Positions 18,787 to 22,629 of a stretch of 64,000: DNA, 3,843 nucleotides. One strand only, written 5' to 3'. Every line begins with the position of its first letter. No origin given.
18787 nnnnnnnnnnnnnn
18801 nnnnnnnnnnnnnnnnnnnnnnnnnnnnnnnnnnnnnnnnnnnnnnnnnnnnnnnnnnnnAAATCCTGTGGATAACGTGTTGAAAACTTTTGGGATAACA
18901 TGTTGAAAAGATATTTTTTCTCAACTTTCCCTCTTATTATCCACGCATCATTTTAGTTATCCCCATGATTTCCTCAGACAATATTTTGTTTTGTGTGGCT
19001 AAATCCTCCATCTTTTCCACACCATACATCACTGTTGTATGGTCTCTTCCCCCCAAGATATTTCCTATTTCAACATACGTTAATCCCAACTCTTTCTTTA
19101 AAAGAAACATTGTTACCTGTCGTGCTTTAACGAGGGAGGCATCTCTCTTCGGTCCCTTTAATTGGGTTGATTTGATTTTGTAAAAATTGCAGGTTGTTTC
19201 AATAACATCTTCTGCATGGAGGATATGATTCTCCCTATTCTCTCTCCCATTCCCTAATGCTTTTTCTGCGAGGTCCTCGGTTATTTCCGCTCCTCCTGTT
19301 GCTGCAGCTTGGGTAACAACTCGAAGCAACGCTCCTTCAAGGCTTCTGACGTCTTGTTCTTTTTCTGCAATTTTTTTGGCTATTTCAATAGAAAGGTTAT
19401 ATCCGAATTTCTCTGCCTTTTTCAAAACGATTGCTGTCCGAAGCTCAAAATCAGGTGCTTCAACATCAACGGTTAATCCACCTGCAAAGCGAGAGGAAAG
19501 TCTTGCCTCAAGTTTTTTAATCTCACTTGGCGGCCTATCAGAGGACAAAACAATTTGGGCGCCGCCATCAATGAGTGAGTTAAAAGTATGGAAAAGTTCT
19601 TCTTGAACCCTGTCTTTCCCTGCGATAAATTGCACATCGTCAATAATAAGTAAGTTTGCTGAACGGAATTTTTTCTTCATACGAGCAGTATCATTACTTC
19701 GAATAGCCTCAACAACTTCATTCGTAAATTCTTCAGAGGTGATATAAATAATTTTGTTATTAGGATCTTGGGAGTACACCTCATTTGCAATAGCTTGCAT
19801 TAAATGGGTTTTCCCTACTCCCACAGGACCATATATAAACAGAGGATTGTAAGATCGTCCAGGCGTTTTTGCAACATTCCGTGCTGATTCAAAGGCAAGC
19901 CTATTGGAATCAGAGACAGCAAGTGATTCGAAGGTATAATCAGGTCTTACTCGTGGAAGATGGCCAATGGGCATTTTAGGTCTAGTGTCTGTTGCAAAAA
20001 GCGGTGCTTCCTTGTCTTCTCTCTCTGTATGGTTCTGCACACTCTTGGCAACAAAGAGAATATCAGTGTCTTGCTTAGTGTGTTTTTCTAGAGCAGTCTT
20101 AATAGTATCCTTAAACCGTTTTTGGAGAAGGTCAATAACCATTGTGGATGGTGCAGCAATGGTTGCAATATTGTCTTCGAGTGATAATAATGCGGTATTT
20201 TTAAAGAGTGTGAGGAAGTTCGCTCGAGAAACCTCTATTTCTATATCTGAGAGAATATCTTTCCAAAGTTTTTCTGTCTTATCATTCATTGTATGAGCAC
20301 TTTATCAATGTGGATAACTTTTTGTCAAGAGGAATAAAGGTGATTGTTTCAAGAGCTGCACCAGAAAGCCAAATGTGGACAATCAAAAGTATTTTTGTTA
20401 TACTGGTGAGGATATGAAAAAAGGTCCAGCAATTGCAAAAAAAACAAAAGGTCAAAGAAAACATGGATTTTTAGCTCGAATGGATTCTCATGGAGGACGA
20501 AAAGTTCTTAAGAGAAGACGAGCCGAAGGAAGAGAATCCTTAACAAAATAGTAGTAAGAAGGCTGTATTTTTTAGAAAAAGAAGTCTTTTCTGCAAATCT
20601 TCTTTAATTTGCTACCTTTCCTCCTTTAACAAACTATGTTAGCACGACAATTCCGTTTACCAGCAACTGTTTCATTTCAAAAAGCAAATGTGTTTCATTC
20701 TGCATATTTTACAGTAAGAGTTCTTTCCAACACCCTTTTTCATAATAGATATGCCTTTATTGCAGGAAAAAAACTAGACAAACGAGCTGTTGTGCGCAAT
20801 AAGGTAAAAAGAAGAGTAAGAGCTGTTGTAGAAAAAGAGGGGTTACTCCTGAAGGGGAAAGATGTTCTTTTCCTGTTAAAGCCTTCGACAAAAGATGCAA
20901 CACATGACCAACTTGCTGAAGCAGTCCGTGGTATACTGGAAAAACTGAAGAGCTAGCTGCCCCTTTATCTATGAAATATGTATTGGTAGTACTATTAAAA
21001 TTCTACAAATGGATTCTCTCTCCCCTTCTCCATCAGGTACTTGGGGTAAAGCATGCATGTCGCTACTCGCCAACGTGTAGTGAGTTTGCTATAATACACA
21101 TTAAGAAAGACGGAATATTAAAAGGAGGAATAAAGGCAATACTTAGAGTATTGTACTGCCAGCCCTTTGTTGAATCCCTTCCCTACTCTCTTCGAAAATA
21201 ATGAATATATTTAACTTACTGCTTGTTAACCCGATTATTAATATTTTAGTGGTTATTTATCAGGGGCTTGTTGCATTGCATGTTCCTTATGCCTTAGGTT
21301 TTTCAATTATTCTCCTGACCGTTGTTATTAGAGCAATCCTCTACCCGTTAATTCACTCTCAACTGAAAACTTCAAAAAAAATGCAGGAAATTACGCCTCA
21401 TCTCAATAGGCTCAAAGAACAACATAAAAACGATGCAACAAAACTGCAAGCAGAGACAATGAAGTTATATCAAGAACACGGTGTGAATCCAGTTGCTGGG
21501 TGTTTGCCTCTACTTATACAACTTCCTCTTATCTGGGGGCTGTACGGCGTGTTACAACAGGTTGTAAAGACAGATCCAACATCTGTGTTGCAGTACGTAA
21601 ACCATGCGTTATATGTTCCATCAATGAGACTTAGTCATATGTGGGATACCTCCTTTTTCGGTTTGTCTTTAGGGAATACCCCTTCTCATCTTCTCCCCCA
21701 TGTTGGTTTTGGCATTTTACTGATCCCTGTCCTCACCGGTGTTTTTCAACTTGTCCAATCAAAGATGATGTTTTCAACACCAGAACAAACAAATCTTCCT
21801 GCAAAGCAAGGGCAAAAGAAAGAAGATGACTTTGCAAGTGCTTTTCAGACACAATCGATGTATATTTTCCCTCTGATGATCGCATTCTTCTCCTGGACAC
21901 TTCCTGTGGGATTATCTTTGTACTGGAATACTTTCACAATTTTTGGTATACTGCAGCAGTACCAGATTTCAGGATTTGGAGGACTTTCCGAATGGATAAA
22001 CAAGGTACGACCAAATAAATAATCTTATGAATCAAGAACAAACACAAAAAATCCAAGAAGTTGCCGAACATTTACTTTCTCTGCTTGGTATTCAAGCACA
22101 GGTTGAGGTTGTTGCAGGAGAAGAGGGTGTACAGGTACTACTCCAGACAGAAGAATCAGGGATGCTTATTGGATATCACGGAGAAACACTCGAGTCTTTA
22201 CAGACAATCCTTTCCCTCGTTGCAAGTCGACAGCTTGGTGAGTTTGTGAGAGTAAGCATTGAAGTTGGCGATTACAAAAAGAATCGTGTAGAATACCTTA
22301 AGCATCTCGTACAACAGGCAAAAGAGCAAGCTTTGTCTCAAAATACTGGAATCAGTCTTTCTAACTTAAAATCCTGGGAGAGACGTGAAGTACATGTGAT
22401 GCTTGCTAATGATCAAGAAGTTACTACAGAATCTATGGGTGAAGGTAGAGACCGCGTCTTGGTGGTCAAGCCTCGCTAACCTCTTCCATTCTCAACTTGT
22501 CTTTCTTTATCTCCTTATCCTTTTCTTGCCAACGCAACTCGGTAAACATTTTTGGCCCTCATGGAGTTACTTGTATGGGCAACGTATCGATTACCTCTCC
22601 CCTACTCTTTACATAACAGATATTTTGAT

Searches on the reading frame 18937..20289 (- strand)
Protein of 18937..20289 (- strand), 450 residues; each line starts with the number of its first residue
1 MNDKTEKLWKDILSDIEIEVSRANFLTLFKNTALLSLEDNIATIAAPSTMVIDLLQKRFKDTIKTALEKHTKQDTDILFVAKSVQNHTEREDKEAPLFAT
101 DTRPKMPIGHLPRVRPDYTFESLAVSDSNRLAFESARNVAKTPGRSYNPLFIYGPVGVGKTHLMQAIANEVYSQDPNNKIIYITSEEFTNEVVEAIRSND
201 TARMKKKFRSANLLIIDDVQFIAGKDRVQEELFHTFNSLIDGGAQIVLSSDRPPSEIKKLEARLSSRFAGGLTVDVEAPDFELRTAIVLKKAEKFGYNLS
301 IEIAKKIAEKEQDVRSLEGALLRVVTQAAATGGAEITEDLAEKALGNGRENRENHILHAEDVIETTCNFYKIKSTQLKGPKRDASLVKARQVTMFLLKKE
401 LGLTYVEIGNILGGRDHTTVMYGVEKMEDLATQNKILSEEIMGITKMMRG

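Call 5: search_protein_families(library=pfam, proteins=[window:18937-20289:-], max_evalue=0.01)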
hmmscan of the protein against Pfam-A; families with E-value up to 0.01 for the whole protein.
window:18937-20289:- (450 aa): 20 families
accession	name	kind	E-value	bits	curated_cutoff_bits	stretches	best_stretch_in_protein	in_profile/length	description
PF00308.24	Bac_DnaA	-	6.3e-65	218.7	23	1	116-275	3-162/162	Bacterial DnaA ATPAse domain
PF08299.17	Bac_DnaA_C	-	1.9e-21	76.3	31.5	1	360-426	2-68/69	Bacterial dnaA protein helix-turn-helix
PF11638.13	DnaA_N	-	2.7e-09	37.1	24.6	1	7-68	2-64/65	DnaA N-terminal domain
PF00004.35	AAA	-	3.1e-09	37.8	21.2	1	151-253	2-111/131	ATPase family associated with various cellular activities (AAA)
PF13173.12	AAA_14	-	2.5e-08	34.4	27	1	148-250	3-97/129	AAA domain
PF01695.23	IstB_IS21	-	6.3e-08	32.8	24.1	1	150-253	95-195/238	IstB-like ATP binding protein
PF01637.24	ATPase_2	-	2.8e-07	31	33.2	1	146-248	19-114/225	ATPase domain predominantly from Archaea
PF13401.12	AAA_22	-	2e-06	28.6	27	1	149-248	7-120/130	AAA domain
PF13191.12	AAA_16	-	9.4e-06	26.7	32.6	1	145-244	23-128/167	AAA ATPase domain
PF03969.22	AFG1_ATPase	-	0.00032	20.2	27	1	140-257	57-171/361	AFG1-like ATPase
PF12775.13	AAA_7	-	0.00038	20.5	25.8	1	145-211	31-97/181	P-loop containing dynein motor region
PF25199.1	nSTAND_NTPase5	-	0.00089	19.5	34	1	140-224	34-110/145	Novel STAND NTPase 5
PF05496.18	RuvB_N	-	0.0028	17.9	27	1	138-233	24-105/159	Holliday junction DNA helicase RuvB P-loop domain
PF01443.25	Viral_helicase1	-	0.0037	17.6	21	1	156-269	7-120/228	Viral superfamily 1 RNA helicase core domain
PF07728.20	AAA_5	-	0.0045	17.4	22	0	149-232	1-86/139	AAA domain (dynein-related subfamily)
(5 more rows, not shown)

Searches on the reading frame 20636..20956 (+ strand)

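Call 5: search_protein_families(library=pfam, proteins=[window:20636-20956:+], max_evalue=0.01)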
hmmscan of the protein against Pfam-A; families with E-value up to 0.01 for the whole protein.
window:20636-20956:+ (106 aa): 1 family
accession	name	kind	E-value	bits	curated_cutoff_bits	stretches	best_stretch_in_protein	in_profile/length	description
PF00825.24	Ribonuclease_P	-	2.2e-17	63.5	22.3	1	14-104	17-108/109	Ribonuclease P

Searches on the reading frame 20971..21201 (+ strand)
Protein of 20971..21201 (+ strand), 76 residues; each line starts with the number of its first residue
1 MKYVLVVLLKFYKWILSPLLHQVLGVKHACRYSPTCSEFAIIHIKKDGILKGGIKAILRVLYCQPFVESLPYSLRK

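Call 5: search_protein_families(library=pfam, proteins=[window:20971-21201:+], max_evalue=0.01)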
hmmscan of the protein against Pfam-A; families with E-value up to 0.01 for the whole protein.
window:20971-21201:+ (76 aa): 1 family
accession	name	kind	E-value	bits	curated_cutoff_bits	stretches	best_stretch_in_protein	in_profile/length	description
PF01809.23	YidD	-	9.1e-19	67.5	27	1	3-68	2-61/67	Putative membrane protein insertion efficiency factor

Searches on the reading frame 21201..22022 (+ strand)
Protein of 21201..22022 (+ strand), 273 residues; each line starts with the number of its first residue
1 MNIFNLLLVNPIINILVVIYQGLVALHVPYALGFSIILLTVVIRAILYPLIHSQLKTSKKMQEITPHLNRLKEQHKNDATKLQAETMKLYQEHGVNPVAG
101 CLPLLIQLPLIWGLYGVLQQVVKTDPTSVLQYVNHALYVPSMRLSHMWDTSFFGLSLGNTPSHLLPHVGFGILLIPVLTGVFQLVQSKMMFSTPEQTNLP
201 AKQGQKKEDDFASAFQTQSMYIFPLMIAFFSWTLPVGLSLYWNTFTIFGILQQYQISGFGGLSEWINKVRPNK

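Call 5: search_protein_families(library=pfam, proteins=[window:21201-22022:+], max_evalue=0.01)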
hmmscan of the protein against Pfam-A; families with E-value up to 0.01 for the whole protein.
window:21201-22022:+ (273 aa): 1 family
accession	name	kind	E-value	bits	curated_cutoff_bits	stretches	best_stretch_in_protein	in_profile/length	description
PF02096.25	60KD_IMP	-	6.8e-51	172.9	35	1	33-256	2-161/163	60Kd inner membrane protein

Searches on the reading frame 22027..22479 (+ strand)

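Call 7: search_protein_families(library=pfam, proteins=[window:22027-22479:+], max_evalue=0.001)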
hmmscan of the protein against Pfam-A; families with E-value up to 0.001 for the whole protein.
window:22027-22479:+ (150 aa): 2 families
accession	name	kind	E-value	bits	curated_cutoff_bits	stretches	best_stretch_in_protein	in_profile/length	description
PF13083.13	KH_KhpA-B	-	1.9e-11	44.2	32.1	1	12-78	3-73/73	KhpA/KhpB, KH domain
PF01424.28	R3H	-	3.8e-10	40.1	26.8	1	90-149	2-60/60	R3H domain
